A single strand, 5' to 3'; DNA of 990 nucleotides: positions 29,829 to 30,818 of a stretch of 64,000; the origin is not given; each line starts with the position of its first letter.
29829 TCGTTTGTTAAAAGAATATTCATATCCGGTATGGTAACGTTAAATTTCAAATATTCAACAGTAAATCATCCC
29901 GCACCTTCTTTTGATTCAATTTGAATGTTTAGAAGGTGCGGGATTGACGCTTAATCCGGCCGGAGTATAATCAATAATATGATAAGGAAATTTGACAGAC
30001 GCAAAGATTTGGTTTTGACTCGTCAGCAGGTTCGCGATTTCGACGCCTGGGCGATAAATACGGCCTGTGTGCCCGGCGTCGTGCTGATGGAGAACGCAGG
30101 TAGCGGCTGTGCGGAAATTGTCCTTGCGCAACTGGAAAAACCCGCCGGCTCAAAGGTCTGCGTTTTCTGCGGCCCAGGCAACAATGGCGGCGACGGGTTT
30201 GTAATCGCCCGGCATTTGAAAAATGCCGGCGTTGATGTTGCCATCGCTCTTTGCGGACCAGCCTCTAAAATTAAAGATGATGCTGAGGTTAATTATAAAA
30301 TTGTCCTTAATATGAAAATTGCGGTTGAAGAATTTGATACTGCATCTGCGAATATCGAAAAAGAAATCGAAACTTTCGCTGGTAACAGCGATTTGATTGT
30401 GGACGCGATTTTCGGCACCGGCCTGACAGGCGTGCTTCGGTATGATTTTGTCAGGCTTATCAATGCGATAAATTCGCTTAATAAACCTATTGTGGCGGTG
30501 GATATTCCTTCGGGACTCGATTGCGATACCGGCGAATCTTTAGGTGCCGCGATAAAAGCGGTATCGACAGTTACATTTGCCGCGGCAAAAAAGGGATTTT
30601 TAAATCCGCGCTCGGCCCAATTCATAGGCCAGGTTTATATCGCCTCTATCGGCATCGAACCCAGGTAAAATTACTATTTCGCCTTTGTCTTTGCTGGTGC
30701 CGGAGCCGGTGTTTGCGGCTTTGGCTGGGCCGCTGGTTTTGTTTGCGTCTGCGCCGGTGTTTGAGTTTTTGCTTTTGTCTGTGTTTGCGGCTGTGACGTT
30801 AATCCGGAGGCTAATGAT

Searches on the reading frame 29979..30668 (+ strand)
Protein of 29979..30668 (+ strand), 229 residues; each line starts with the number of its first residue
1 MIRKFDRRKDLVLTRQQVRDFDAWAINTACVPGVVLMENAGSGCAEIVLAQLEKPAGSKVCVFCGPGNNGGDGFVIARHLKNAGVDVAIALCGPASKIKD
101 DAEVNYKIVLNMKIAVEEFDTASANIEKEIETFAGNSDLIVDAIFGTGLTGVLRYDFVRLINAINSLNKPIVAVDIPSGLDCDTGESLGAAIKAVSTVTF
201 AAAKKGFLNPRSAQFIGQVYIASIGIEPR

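Call 81: search_protein_families(library=pfam, proteins=[window:29979-30668:+], max_evalue=0.00001)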
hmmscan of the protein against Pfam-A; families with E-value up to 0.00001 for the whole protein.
window:29979-30668:+ (229 aa): 1 family
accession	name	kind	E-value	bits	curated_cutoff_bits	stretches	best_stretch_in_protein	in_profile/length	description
PF03853.21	YjeF_N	-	1.1e-52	178.9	24.9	1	35-206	3-169/169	YjeF-related protein N-terminus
